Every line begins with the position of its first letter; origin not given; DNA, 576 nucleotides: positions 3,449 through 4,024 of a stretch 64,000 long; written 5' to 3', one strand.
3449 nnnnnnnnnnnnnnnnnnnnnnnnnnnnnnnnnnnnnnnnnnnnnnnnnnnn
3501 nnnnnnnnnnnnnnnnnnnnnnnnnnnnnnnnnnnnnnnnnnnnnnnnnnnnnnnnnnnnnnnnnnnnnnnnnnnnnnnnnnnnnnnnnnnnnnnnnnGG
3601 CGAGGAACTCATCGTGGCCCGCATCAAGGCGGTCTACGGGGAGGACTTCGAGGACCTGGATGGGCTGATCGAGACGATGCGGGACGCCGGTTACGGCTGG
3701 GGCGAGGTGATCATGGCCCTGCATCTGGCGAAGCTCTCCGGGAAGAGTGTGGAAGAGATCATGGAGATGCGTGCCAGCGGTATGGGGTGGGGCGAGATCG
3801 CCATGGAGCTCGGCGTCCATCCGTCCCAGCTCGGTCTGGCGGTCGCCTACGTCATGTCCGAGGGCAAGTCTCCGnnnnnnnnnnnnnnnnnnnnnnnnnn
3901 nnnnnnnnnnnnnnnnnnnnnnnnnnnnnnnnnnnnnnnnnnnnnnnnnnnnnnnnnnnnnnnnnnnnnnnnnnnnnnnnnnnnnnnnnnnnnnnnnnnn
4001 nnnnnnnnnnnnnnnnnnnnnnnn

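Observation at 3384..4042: Small secreted repeat protein inserted in the prfA-prmC-tsaC housekeeping operon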

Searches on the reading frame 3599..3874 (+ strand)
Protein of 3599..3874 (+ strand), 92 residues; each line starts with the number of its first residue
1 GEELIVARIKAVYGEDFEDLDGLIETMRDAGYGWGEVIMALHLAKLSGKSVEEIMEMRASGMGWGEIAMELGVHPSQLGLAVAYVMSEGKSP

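Call 22: search_protein_representatives(alignment_id=A2)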
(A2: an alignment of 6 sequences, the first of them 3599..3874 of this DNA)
Query: 6 sequences, 92 profile positions. Proteins with E-value up to 0.001 (for the whole library): 1395; up to 1e-10: 153; up to 1e-30: 1. The best 150 are listed.
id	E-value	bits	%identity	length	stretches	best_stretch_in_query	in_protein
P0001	2.0e-49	181.7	-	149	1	1-92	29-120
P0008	7.7e-30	118.9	-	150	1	1-91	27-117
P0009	2.6e-29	117.2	-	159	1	5-92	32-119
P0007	6.6e-29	115.9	-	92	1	6-69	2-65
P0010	9.6e-29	115.4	-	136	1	1-91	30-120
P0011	3.4e-24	100.8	-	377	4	18-74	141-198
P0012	1.2e-23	99.0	-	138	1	1-91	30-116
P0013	4.4e-23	97.3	-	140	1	1-91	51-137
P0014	6.1e-23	96.8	-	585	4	11-74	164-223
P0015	1.8e-22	95.3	-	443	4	38-79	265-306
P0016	2.6e-22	94.8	-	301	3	25-84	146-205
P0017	2.7e-22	94.7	-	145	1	7-91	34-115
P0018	7.6e-22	93.3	-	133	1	2-90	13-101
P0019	8.8e-22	93.1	-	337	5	39-84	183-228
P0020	8.6e-21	89.9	-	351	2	17-87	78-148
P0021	1.3e-20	89.4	-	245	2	21-90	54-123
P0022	3.8e-20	87.9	-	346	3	9-81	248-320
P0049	7.1e-15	70.9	-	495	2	45-80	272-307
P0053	1.8e-14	69.6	-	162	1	17-88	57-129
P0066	9.1e-14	67.4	-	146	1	19-85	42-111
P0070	2.1e-13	66.2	-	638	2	23-68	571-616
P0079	7.6e-13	64.4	-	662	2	30-70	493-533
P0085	1.3e-12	63.7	-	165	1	14-84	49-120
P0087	1.4e-12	63.6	-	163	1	17-89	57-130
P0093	2.5e-12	62.8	-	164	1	11-88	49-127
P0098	4.5e-12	62.0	-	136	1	11-74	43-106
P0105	8.1e-12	61.1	-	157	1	9-85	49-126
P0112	1.1e-11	60.7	-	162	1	13-85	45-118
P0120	1.6e-11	60.2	-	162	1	23-90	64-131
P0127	2.3e-11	59.7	-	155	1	16-84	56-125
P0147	6.2e-11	58.3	-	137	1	21-77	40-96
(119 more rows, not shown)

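Call 24: search_protein_families(library=pfam, proteins=[P0011, P0014, P0015, P0016, P0019, P0020, P0022, P0049, P0070, P0079], max_evalue=0.01)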
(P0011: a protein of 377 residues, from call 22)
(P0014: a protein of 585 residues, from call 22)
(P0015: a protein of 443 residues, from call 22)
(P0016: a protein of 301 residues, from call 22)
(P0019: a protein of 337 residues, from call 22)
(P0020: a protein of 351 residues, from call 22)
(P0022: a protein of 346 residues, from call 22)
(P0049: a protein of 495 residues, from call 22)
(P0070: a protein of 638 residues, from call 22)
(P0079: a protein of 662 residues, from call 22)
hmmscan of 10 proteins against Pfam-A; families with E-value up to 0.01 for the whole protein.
P0011 (377 aa): 4 families
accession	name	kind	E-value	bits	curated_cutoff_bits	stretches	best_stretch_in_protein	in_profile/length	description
PF04255.20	DUF433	-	1.8e-05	24.9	23.6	0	354-377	19-42/56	Protein of unknown function (DUF433)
PF02817.22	E3_binding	-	0.00022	21.8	23.7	0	219-239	2-22/36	e3 binding domain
PF00046.35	Homeodomain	-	0.00042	20.5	22.9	0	130-153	26-49/57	Homeodomain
PF21511.2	SidD_cat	-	0.0051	16.4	27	0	52-79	129-156/302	SidD, catalytic domain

P0014 (585 aa): 2 families
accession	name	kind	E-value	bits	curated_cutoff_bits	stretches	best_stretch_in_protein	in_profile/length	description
PF18915.5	DUF5667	-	2.8e-07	31.3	27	1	28-111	3-77/99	Domain of unknown function (DUF5667)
PF04255.20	DUF433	-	6.8e-06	26.3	23.6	0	388-418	20-51/56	Protein of unknown function (DUF433)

P0015 (443 aa): 5 families
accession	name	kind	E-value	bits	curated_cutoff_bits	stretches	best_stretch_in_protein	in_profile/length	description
PF13384.12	HTH_23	-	4.4e-05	23.6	24.6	0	280-312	9-41/50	Homeodomain-like domain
PF22943.2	HTH_68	-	7.4e-05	22.7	27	0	284-309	13-38/45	Putative helix-turn-helix domain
PF19889.5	DUF6362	-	0.00031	21.5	31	0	278-307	60-89/98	Domain of unknown function (DUF6362)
PF13936.12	HTH_38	-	0.0015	18.7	27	0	279-306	11-38/44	Helix-turn-helix domain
PF13551.12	HTH_29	-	0.0047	17.4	28.1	0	92-124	7-40/64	Winged helix-turn helix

P0016 (301 aa): 13 families
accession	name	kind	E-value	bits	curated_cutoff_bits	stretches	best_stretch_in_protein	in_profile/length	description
PF00531.28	Death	-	6.3e-09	36.3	22.6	0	177-211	9-46/86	Death domain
PF18470.6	Cas9_a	-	2.3e-08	34.4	26.9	0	169-218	55-107/221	Cas9 alpha-helical lobe domain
PF13518.12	HTH_28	-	4.9e-06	27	25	0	175-201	6-31/52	Helix-turn-helix domain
PF02796.21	HTH_7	-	2.6e-05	24.7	23.8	0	88-123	4-39/45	Helix-turn-helix domain of resolvase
PF01388.27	ARID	-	4.6e-05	24.2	24.1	0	179-201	47-70/89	ARID/BRIGHT DNA binding domain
PF13384.12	HTH_23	-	8.2e-05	22.7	24.6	0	182-198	17-33/50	Homeodomain-like domain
PF01381.28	HTH_3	-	0.00035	21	23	0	178-199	5-26/55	Helix-turn-helix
PF15883.10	DUF4736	-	0.0016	18.6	27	0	133-158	146-174/186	Domain of unknown function (DUF4736)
PF10698.15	DUF2505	-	0.0042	17.7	26.9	0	171-222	9-60/158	Protein of unknown function (DUF2505)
PF03683.19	UPF0175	-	0.0044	17.1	27.9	0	159-182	37-60/75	Uncharacterised protein family (UPF0175)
PF12728.13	HTH_17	-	0.0048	17.6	27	0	109-152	5-50/51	Helix-turn-helix domain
PF23737.1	HTH_71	-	0.0073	16.7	27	0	153-177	16-40/50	HTH 3-helical bundle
PF04967.18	HTH_10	-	0.0092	16.2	23.1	0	185-201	26-42/53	HTH DNA binding domain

P0019 (337 aa): 7 families
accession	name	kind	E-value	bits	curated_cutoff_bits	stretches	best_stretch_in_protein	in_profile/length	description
PF13384.12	HTH_23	-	1.7e-06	28.1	24.6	0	82-104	14-35/50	Homeodomain-like domain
PF00531.28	Death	-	0.00031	21.3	22.6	0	265-289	15-39/86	Death domain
PF01388.27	ARID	-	0.00057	20.7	24.1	0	81-109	48-75/89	ARID/BRIGHT DNA binding domain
PF22980.2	Myb_DNA-bind_8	-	0.00077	19.2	27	0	207-219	21-34/50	Myb-like DNA-binding domain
PF25510.1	Ubiquitin_DCDC1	-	0.0044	18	30.4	0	161-208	39-86/95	Doublecortin domain-containing protein 1-like, ubiquitin domain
PF00249.37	Myb_DNA-binding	-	0.0061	17.1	24.4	0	79-97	13-31/46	Myb-like DNA-binding domain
PF13518.12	HTH_28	-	0.0097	16.4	25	0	79-105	6-31/52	Helix-turn-helix domain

P0020 (351 aa): 4 families
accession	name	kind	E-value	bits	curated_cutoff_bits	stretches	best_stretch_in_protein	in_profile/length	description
PF04255.20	DUF433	-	3.4e-05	24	23.6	0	80-102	19-41/56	Protein of unknown function (DUF433)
PF02796.21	HTH_7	-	6.1e-05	23.5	23.8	0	112-136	11-35/45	Helix-turn-helix domain of resolvase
PF22943.2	HTH_68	-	0.0058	16.7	27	0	111-137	6-32/45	Putative helix-turn-helix domain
PF25787.1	HTH_SB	-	0.0083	16.3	43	0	196-212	15-31/53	Sleeping Beauty transposase HTH domain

P0022 (346 aa): 7 families
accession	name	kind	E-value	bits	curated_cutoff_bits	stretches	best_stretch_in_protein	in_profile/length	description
PF13936.12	HTH_38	-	6.3e-12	45.5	27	0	292-318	12-38/44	Helix-turn-helix domain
PF00196.25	GerE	-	3.3e-10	39.9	23.5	0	180-200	12-32/57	Bacterial regulatory proteins, luxR family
PF13384.12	HTH_23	-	1.1e-08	35.1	24.6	0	293-315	10-32/50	Homeodomain-like domain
PF04255.20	DUF433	-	3.1e-08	33.8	23.6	0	114-137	19-43/56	Protein of unknown function (DUF433)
PF02796.21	HTH_7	-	1.9e-05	25.1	23.8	0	206-231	12-37/45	Helix-turn-helix domain of resolvase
PF04218.19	CENP-B_N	-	0.0026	17.8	21.2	0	211-233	18-40/53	CENP-B N-terminal DNA-binding domain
PF01371.25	Trp_repressor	-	0.008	16.7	27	0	293-318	41-67/88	Trp repressor protein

P0049 (495 aa): 3 families
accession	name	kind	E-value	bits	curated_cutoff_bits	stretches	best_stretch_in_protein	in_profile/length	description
PF13936.12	HTH_38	-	3.6e-07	30.3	27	0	126-150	11-35/44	Helix-turn-helix domain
PF22943.2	HTH_68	-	7.6e-05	22.7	27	1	130-154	12-36/45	Putative helix-turn-helix domain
PF13350.11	Y_phosphatase3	-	0.0026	18.2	22.2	0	93-133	196-236/240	Tyrosine phosphatase family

P0070 (638 aa): 2 families
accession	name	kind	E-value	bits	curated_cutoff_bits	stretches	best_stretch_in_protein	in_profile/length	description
PF18914.6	DUF5666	-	2.3e-15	57.1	27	2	359-412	2-60/60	Domain of unknown function (DUF5666)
PF04773.18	FecR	-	8e-09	36.3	24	1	156-256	2-96/97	FecR protein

P0079 (662 aa): 3 families
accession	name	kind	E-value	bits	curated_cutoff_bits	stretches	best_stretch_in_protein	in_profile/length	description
PF04773.18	FecR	-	4.4e-10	40.3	24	1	167-268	2-97/97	FecR protein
PF18914.6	DUF5666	-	1.7e-09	38.2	27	2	302-355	1-59/60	Domain of unknown function (DUF5666)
PF01957.25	NfeD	-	0.00024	21.7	29.1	1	138-169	13-44/57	NfeD-like C-terminal, partner-binding domain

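Call 26: list_cluster_members(proteins=[P0008, P0009, P0010, P0012, P0016, P0019, P0022, P0070, P0014, P0011])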
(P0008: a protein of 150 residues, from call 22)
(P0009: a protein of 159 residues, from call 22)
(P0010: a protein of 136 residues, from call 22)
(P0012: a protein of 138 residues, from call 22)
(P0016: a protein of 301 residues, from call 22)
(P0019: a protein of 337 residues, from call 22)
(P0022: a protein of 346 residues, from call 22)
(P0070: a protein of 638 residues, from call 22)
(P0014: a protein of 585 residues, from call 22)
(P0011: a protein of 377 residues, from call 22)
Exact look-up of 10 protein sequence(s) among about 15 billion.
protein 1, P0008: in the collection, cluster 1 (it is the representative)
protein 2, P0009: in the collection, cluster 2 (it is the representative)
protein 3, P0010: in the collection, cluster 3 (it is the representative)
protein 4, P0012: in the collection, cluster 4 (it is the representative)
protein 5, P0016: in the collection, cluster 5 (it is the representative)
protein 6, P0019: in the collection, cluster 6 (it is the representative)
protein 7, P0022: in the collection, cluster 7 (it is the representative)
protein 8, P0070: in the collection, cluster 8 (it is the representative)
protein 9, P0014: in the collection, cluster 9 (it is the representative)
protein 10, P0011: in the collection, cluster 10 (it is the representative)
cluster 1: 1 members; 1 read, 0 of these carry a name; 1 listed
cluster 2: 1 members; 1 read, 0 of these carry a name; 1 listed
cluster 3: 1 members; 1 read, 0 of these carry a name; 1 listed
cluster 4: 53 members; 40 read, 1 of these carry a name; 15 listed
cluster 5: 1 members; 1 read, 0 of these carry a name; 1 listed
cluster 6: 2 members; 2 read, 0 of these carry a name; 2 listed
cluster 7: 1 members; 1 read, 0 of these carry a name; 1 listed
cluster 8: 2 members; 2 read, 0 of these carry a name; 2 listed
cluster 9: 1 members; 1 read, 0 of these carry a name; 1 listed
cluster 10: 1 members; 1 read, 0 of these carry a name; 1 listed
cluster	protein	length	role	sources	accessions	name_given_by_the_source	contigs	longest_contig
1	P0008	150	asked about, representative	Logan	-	-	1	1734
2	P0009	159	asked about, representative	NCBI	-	-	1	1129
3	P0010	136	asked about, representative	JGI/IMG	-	-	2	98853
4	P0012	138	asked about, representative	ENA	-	-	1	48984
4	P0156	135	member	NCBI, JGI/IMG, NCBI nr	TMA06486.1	MAG: hypothetical protein E6J93_01390 [Methanobacteriota archaeon] | MAG: hypothetical protein E6J93_01390 [Euryarchaeota archaeon]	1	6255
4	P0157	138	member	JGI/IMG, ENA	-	-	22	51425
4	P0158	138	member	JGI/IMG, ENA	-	-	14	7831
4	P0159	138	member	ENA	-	-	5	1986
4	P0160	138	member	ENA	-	-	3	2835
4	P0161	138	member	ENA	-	-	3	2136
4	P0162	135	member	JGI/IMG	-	-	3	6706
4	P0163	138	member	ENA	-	-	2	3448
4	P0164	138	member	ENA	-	-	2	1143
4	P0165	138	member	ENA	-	-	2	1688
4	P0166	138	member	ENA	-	-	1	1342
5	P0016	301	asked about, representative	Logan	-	-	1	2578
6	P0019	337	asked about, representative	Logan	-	-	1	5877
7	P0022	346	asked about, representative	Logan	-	-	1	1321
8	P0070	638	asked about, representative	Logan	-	-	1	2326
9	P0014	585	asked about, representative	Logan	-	-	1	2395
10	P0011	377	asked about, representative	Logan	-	-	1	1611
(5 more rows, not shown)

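Call 27: find_encoding_contigs(protein=P0010, flank=6000, max_places=2)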
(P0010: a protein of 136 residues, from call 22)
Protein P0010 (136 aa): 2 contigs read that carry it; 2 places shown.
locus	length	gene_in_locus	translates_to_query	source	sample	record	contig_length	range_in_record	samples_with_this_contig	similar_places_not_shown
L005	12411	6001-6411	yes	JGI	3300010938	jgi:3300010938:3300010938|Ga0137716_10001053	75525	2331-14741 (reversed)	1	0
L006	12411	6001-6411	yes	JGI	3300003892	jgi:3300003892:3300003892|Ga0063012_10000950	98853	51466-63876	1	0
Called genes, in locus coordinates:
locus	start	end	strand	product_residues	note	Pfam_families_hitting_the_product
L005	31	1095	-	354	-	PF03747:ADP_ribosyl_GH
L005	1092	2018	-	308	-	PF01008:IF-2B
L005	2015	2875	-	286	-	PF00392:GntR, PF07702:UTRA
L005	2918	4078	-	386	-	PF04519:Bactofilin (faint), PF26514:DUF8173 (weak)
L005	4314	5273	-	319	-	PF01564:Spermine_synth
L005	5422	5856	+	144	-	PF07291:MauE (faint), PF07681:DoxX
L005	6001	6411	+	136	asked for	-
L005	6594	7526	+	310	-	PF03069:FmdA_AmdA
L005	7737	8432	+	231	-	PF03737:RraA-like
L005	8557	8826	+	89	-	PF04014:MazE_antitoxin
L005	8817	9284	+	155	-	PF01850:PIN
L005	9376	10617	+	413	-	-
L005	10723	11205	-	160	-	-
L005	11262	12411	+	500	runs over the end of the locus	PF13589:HATPase_c_3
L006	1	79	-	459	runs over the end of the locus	PF01547:SBP_bac_1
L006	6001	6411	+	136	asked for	-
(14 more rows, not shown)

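Call 28: find_encoding_contigs(protein=P0012, flank=6000, max_places=2)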
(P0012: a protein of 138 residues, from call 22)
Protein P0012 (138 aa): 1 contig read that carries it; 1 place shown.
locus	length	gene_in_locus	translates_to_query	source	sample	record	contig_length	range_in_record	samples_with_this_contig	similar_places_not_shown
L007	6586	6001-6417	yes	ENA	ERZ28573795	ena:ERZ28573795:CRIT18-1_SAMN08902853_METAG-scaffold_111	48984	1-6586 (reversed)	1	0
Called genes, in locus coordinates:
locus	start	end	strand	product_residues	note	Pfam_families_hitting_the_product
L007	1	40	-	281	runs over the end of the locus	PF00392:GntR, PF07702:UTRA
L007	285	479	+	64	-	-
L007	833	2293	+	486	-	PF08309:LVIVD (faint)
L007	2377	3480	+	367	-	-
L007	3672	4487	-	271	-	PF13489:Methyltransf_23 (weak), PF01209:Ubie_methyltran, PF05175:MTS (weak), PF13847:Methyltransf_31, PF08241:Methyltransf_11, PF08242:Methyltransf_12, PF13649:Methyltransf_25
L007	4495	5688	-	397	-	PF26514:DUF8173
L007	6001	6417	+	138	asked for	-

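Call 30: search_protein_families(library=ncbifam, proteins=[P0011, P0014, P0016, P0019, P0022, P0070, P0010, P0012], max_evalue=0.01)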
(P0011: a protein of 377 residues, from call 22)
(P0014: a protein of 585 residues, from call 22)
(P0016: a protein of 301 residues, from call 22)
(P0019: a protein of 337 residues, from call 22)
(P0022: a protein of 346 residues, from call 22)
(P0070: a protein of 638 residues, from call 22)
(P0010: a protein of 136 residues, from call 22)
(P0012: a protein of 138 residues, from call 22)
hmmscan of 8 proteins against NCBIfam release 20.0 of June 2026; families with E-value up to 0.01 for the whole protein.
P0011 (377 aa): 0 families

P0014 (585 aa): 0 families

P0016 (301 aa): 3 families
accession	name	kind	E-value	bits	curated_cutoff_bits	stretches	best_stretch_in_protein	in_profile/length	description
TIGR02675.1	tape_meas_nterm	domain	0.0009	19.5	21.35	0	89-129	30-68/75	tape measure protein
NF040595.1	HTH_Cbp1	equivalog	0.002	18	140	0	143-272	6-123/135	CRISPR DNA repeat-binding protein Cbp1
NF049850.1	WBM0748_T4SS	equivalog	0.0087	16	150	0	99-150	45-96/144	WBM0748 family T4SS-associated protein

P0019 (337 aa): 0 families

P0022 (346 aa): 0 families

P0070 (638 aa): 3 families
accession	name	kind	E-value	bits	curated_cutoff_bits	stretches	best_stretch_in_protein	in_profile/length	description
NF047849.1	Lsa33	exception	1.5e-07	31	420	1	143-260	49-166/310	surface adhesin Lsa33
NF052375.1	antisigma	equivalog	2.1e-07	31.2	100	1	16-168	13-153/217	anti-sigma factor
NF033165.1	lipo_LipL45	exception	0.001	18.2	350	1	150-260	66-175/391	lipoprotein LipL45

P0010 (136 aa): 0 families

P0012 (138 aa): 0 families

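Call 33: search_protein_families(library=pfam, proteins=[P0053, P0085, P0087, P0105, P0120, P0066, P0098, P0147, P0021, P0010], max_evalue=0.01)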
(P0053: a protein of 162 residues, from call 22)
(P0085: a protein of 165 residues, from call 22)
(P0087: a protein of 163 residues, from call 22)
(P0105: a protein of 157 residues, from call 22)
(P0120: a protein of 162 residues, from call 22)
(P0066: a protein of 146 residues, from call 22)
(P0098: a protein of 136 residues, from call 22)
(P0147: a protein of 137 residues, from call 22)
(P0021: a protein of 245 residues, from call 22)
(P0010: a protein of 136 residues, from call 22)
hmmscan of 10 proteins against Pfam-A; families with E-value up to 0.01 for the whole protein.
P0053 (162 aa): 2 families
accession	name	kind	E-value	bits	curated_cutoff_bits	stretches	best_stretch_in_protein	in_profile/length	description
PF23824.1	DUF7194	-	0.00095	19.1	27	1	70-160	97-181/204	Family of unknown function (DUF7194)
PF13936.12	HTH_38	-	0.0052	16.9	27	0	100-121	18-39/44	Helix-turn-helix domain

P0085 (165 aa): 2 families
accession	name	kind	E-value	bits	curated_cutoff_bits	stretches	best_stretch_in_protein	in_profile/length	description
PF02796.21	HTH_7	-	0.00021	21.8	23.8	1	84-111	8-35/45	Helix-turn-helix domain of resolvase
PF12824.13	MRP-L20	-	0.0077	16.9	30.4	0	30-81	59-113/164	Mitochondrial ribosomal protein subunit L20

P0087 (163 aa): 0 families

P0105 (157 aa): 0 families

P0120 (162 aa): 1 family
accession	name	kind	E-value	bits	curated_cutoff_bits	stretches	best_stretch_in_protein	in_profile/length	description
PF04255.20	DUF433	-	0.0021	18.3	23.6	0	87-116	16-46/56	Protein of unknown function (DUF433)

P0066 (146 aa): 4 families
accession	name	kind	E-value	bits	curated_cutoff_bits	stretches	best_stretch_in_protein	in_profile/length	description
PF13936.12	HTH_38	-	0.00059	20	27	0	78-104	11-37/44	Helix-turn-helix domain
PF22943.2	HTH_68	-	0.0025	17.8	27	0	77-101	7-31/45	Putative helix-turn-helix domain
PF04255.20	DUF433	-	0.0045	17.2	23.6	0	76-101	20-46/56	Protein of unknown function (DUF433)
PF25787.1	HTH_SB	-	0.0059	16.8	43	0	79-105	14-40/53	Sleeping Beauty transposase HTH domain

P0098 (136 aa): 1 family
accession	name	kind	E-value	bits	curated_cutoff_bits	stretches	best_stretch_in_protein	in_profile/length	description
PF22943.2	HTH_68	-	0.0062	16.6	27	0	84-106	8-30/45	Putative helix-turn-helix domain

P0147 (137 aa): 2 families
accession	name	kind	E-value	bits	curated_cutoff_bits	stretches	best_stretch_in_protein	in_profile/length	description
PF22943.2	HTH_68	-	0.00052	20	27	0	70-94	7-31/45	Putative helix-turn-helix domain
PF13518.12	HTH_28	-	0.0047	17.4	25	0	72-117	4-51/52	Helix-turn-helix domain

P0021 (245 aa): 1 family
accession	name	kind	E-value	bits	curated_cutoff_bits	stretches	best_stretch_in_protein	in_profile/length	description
PF11242.13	DUF2774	-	0.0022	18.6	29.2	0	87-118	6-37/63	Protein of unknown function (DUF2774)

P0010 (136 aa): 0 families
